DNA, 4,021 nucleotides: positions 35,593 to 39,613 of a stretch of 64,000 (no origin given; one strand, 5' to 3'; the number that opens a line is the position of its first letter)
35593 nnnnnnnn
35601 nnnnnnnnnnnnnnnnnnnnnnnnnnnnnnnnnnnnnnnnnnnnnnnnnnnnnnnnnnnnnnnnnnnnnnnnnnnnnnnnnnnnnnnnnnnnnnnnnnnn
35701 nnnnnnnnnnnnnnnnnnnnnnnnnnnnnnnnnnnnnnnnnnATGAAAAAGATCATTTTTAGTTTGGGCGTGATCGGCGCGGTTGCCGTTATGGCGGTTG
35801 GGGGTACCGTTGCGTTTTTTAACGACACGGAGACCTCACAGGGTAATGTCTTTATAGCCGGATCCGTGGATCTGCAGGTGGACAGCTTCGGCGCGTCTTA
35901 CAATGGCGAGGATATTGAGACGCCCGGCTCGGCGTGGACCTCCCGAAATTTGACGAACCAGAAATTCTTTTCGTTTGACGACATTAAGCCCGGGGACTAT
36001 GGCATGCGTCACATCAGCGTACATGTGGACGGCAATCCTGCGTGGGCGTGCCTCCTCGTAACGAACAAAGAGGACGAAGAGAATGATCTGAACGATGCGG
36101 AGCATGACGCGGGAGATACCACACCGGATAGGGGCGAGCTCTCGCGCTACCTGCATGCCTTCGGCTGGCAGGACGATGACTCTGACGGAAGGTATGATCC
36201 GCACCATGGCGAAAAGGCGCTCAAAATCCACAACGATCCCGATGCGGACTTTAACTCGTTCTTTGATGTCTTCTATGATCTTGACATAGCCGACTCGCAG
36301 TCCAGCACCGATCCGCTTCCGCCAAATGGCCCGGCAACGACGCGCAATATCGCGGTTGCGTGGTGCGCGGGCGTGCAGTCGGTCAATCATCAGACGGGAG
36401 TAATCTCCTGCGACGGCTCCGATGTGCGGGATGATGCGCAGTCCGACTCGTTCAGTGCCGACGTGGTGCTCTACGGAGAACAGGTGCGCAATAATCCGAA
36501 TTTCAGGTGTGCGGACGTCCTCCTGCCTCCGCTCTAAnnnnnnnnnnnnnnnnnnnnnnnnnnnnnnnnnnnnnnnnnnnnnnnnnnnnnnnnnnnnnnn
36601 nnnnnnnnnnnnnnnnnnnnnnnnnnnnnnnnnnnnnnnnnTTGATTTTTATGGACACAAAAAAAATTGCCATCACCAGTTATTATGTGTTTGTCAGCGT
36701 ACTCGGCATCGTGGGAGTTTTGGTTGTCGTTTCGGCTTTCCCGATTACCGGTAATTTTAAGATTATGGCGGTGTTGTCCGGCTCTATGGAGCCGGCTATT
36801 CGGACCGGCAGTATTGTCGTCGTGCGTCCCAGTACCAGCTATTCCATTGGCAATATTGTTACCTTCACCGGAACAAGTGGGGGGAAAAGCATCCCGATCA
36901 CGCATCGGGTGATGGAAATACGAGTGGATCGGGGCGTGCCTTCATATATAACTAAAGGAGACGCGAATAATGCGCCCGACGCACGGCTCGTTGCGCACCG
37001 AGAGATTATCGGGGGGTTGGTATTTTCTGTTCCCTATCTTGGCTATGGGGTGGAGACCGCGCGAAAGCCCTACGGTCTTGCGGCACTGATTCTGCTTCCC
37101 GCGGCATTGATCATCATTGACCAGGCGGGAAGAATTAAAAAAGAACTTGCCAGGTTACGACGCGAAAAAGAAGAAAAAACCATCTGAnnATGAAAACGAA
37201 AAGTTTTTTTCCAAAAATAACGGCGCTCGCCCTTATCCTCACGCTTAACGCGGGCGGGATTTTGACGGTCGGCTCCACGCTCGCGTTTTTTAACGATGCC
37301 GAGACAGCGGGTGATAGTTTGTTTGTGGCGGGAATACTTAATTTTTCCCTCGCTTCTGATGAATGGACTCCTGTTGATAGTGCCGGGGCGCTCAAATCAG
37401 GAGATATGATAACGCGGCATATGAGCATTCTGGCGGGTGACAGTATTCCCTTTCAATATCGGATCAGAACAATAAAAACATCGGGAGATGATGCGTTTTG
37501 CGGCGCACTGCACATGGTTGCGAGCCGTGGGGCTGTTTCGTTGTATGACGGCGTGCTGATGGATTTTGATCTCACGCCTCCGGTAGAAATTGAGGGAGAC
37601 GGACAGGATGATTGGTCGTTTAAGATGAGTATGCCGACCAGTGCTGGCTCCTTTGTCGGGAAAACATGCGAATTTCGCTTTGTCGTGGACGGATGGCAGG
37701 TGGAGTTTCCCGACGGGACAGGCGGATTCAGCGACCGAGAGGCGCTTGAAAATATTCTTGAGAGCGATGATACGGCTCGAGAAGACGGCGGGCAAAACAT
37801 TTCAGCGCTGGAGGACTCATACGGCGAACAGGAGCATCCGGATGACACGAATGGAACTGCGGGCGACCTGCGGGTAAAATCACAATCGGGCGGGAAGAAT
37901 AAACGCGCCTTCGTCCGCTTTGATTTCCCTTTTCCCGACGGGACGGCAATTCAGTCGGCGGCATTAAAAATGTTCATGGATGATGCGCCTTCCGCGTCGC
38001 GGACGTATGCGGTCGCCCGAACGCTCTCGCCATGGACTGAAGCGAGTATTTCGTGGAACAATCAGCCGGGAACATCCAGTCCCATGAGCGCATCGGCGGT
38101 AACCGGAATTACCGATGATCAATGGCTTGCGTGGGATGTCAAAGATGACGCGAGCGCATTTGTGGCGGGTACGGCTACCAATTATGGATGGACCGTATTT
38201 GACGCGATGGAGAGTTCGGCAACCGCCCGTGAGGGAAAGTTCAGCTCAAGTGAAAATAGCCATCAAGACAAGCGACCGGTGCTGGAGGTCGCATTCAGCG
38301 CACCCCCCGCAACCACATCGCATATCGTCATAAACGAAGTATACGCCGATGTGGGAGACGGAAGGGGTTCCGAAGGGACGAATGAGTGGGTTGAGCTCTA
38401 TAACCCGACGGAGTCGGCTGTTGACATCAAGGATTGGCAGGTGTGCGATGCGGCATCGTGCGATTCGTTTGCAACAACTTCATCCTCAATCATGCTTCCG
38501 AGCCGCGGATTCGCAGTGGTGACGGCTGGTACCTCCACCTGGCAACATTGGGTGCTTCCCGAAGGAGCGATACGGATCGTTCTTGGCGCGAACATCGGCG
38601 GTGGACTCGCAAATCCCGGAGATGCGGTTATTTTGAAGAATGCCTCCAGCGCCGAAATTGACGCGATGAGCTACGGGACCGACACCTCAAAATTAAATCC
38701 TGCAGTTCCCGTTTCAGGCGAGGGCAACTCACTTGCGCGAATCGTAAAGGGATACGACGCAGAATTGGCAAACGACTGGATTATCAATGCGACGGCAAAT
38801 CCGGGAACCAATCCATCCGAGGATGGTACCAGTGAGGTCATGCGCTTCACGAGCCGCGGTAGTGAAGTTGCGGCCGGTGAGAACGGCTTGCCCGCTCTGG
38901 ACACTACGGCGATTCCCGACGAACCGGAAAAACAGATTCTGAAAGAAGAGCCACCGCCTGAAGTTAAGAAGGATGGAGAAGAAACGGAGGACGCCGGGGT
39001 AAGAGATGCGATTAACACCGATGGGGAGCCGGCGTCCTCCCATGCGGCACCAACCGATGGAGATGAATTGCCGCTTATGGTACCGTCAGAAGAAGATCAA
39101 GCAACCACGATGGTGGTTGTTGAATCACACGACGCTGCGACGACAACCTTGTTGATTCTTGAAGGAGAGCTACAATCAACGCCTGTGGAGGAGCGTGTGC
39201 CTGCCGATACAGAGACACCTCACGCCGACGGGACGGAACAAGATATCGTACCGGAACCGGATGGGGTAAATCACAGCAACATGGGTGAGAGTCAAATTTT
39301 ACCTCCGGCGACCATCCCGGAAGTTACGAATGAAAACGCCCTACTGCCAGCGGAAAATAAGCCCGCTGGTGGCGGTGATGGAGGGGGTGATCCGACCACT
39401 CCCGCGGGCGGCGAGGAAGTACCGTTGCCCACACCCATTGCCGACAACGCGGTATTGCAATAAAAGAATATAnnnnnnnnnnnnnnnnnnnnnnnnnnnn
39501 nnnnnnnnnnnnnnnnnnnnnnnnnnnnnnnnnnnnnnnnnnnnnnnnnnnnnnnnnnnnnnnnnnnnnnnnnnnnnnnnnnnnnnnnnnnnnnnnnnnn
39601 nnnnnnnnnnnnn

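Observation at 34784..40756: SipW-dependent secreted fibre/matrix cluster: two TasA/camelysin-like proteins, SipW, a large LTD protein and an FN3 anchored protein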

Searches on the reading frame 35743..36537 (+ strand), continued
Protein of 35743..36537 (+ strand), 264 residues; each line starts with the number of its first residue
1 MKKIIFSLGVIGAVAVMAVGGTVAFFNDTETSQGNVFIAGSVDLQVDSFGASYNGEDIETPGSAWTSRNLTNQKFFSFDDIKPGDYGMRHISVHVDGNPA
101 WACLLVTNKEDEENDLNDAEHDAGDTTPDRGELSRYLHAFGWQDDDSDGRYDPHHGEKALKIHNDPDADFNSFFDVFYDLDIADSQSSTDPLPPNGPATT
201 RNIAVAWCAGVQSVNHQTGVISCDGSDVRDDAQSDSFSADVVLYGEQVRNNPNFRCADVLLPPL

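Call 37: find_related_loci(query=A1, collection=genome_contigs, flank=8000)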
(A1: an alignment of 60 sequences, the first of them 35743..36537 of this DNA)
Query A1 (264 aa) in genome_contigs; peptide patterns used: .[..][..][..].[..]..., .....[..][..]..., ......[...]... (x = any residue, [..] = any of these).
594 stretches matched a pattern; 507 encode a relative of the query (tblastn E <= 1e-3); the best 80 are kept; 80 distinct loci.
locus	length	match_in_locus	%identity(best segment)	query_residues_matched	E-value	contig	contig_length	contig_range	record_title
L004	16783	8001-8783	75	1-261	7e-135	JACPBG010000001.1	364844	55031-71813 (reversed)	MAG: Candidatus Sungiibacteriota bacterium isolate NC_groundwater_251_Ag_S-0.2um_45_46 S5_GD2017_2_S2_scaffold_61, whole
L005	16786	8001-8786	75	1-262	1e-124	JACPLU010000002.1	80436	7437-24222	MAG: Parcubacteria group bacterium isolate NC_groundwater_529_Ag_S-0.1um_38_18 S35_SO-1_scaffold_148104, whole genome sh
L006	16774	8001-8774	52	1-264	3e-77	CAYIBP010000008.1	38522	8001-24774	MAG TPA_asm: uncultured Candidatus Saccharibacteria bacterium isolate ERP119705_co1_115 genome assembly, contig: NODE_92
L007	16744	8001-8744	48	1-261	2e-71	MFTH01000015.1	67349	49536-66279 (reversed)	MAG: Candidatus Nomurabacteria bacterium RIFCSPHIGHO2_01_FULL_37_25 rifcsphigho2_01_scaffold_715, whole genome shotgun s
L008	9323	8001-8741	49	1-261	3e-65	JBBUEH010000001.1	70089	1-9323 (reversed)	MAG: Patescibacteria group bacterium isolate H52-bin059_1 H52_bin059_1_000000000001, whole genome shotgun sequence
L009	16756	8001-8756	48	1-263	2e-68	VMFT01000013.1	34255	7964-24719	MAG: Parcubacteria group bacterium Gr01-1014_29 G01um101429_scaffold_586, whole genome shotgun sequence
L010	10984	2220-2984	52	1-261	2e-77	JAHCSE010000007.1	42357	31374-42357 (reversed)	MAG: Patescibacteria group bacterium isolate Bin_194 c_000000000007, whole genome shotgun sequence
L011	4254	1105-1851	47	1-261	6e-61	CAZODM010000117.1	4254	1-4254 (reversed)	MAG TPA_asm: uncultured Desulfobacterales bacterium isolate SRP128015_co1_242 genome assembly, contig: NODE_38592_length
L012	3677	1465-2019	48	65-262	2e-52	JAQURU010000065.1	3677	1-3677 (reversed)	MAG: Candidatus Paceibacterota bacterium isolate STD1_80 NODE_115241_length_3677_cov_2.622254_Sandtown_D1, whole genome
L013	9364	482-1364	46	2-261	8e-51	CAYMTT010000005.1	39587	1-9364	MAG TPA_asm: uncultured Candidatus Saccharibacteria bacterium isolate binchicken_co17_376 genome assembly, contig: NODE_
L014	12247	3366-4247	37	1-258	5e-49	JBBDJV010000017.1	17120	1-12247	MAG: Candidatus Paceibacterota bacterium isolate LejiaA_42_15 Lejia_A_4845_length_17120_cov_8, whole genome shotgun sequ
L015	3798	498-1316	40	2-264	2e-48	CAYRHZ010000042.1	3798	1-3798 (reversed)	MAG TPA_asm: uncultured Candidatus Saccharibacteria bacterium isolate SRP286056_co1_489 genome assembly, contig: NODE_38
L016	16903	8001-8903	38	1-262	2e-47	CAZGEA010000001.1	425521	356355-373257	MAG TPA_asm: uncultured Gammaproteobacteria bacterium isolate SRP286056_co1_758 genome assembly, contig: NODE_3_length_4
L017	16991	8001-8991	40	2-257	3e-47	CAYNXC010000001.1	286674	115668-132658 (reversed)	MAG TPA_asm: uncultured Candidatus Saccharibacteria bacterium isolate binchicken_co277_39 genome assembly, contig: NODE_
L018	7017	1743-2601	45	2-257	2e-47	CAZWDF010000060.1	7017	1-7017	MAG TPA_asm: uncultured Candidatus Saccharibacteria bacterium isolate binchicken_co283_202 genome assembly, contig: NODE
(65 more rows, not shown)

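Call 71: find_encoding_contigs(protein=P0001, flank=1000, max_places=2)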
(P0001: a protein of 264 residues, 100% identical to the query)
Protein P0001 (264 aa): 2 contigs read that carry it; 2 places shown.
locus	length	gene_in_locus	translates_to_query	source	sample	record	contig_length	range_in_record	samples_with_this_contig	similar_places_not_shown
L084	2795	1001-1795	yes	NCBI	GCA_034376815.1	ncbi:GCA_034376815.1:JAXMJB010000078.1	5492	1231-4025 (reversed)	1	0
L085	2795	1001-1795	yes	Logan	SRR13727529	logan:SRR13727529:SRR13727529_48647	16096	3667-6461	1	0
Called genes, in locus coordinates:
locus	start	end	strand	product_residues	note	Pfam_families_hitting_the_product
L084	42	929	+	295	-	-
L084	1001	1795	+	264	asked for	PF12389:Peptidase_M73 (faint)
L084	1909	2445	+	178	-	-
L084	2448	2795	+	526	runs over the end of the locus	PF24517:CBM96, PF00932:LTD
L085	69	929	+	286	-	-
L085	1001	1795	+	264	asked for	PF12389:Peptidase_M73 (faint)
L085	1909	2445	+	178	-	-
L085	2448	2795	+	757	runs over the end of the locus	PF24517:CBM96, PF00932:LTD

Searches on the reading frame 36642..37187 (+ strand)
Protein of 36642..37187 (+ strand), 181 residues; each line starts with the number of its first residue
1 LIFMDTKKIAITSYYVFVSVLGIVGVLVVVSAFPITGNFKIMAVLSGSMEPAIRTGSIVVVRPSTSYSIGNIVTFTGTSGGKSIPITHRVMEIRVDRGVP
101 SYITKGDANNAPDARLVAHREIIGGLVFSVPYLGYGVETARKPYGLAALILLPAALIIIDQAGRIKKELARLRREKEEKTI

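Call 3: search_protein_families(library=ncbifam, proteins=[window:36642-37187:+], max_evalue=1)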
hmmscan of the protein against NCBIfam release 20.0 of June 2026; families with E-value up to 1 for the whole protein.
window:36642-37187:+ (181 aa): 3 families
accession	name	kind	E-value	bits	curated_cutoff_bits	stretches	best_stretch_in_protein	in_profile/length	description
TIGR02228.1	sigpep_I_arch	equivalog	1.8e-30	105.9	51.85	1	12-161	6-154/158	signal peptidase I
NF046067.1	SigPepSipWBacil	equivalog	1.3e-29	103.1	190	1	15-179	10-179/189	signal peptidase I SipW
TIGR02227.1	sigpep_I_bact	equivalog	0.013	15.4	47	1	26-82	7-67/162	signal peptidase I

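Call 4: search_protein_families(library=pfam, proteins=[window:36642-37187:+], max_evalue=1)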
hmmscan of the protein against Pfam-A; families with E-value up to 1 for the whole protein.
window:36642-37187:+ (181 aa): 2 families
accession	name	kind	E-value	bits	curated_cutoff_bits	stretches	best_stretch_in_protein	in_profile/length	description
PF00717.28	Peptidase_S24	-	0.00041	20.5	23.3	1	40-76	36-72/116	Peptidase S24-like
PF10502.14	Peptidase_S26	-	0.012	16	22.9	1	23-90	7-77/168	Signal peptidase, peptidase S26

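Call 62: search_solved_structures(query=window:36651-37187:+, max_evalue=1, show_alignments=2)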
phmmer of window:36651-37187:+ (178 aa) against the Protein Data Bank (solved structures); distinct sequences matched with E-value up to 1: 4.
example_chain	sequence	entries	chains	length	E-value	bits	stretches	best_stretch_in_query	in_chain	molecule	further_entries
7p2p_A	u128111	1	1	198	2.6e-10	43.7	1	24-133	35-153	Signal peptidase complex catalytic subunit SEC11A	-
9rjb_A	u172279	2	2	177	7.6e-10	42.1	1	24-132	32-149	Signal peptidase complex catalytic subunit SEC11A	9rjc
7p2q_A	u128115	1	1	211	2.9e-09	40.3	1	12-115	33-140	Signal peptidase complex catalytic subunit SEC11C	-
4od4_A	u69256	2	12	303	0.32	14.1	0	122-169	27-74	4-hydroxybenzoate octaprenyltransferase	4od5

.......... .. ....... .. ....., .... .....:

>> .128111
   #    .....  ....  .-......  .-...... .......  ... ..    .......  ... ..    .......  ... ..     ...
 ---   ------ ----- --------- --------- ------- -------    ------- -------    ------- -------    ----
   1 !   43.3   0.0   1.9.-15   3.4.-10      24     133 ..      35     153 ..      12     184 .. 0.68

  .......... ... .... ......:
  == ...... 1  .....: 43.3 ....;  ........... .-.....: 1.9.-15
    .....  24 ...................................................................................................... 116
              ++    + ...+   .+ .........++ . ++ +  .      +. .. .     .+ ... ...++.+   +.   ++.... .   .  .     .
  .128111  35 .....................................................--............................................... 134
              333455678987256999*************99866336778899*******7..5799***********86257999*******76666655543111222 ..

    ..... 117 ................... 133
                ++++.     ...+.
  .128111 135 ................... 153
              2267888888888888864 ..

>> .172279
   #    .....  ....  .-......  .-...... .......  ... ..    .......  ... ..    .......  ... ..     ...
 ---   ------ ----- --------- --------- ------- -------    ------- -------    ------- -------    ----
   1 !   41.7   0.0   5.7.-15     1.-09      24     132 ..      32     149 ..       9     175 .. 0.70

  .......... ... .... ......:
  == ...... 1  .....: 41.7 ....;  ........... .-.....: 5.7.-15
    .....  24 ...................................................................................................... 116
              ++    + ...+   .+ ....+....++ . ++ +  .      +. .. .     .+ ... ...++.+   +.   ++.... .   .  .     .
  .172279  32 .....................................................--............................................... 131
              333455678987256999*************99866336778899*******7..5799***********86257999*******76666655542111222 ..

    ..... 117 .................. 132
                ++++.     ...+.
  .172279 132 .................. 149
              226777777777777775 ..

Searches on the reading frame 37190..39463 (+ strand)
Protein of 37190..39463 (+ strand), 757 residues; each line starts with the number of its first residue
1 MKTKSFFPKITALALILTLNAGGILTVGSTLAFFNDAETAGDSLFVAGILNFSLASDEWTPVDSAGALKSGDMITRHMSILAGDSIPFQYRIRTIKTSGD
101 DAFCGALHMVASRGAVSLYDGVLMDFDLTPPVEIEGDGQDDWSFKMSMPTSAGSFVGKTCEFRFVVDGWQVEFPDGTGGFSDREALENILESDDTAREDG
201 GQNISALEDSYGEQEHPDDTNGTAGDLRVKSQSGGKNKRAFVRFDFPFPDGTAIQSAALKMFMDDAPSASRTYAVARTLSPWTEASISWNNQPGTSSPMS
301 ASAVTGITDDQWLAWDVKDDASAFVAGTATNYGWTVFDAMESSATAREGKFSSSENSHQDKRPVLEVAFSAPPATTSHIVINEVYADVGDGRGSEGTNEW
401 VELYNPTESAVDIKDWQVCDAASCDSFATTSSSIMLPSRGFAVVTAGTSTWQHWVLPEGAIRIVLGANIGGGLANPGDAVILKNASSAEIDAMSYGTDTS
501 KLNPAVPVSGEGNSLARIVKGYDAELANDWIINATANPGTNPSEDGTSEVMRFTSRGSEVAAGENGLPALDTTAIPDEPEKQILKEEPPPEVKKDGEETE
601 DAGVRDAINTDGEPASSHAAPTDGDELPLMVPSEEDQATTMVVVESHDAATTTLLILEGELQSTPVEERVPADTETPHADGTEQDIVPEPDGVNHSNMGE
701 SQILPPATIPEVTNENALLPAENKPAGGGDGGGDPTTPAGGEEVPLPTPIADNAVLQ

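Call 3: search_protein_families(library=ncbifam, proteins=[window:37190-39463:+], max_evalue=1)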
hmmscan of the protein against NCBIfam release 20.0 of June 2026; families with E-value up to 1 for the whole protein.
window:37190-39463:+ (757 aa): 4 families
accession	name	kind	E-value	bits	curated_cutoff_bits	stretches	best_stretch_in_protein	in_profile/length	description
NF033679.1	DNRLRE_dom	domain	5.5e-25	88.3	34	1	209-367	2-163/164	DNRLRE domain-containing protein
TIGR04089.1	exp_by_SipW_III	subfamily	0.0061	16.7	60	1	24-101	16-92/179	alternate-type signal peptide domain-containing protein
TIGR04088.1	cognate_SipW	domain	0.027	14.6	19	1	21-48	6-32/34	SipW-dependent-type signal peptide-containing protein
TIGR02448.1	TIGR02448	subfamily_domain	0.29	11.4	53.85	1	286-340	23-77/101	conserverd hypothetical protein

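Call 4: search_protein_families(library=pfam, proteins=[window:37190-39463:+], max_evalue=1)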
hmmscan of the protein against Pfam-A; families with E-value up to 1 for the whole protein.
window:37190-39463:+ (757 aa): 5 families
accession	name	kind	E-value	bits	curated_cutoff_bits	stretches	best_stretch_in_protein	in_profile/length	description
PF24517.2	CBM96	-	1e-22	81.2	26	1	204-367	5-162/164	Carbohydrate-binding module family 96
PF00932.25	LTD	-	9.5e-17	61.8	34.3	1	373-496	2-108/109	Lamin Tail Domain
PF12389.13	Peptidase_M73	-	0.001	19.4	22.5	1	18-81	12-71/196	Camelysin metallo-endopeptidase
PF14145.11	YrhK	-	0.019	15.2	26.1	1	13-52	6-46/58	YrhK-like protein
PF09498.15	DUF2388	-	0.43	11.1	25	1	299-327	6-34/70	Protein of unknown function (DUF2388)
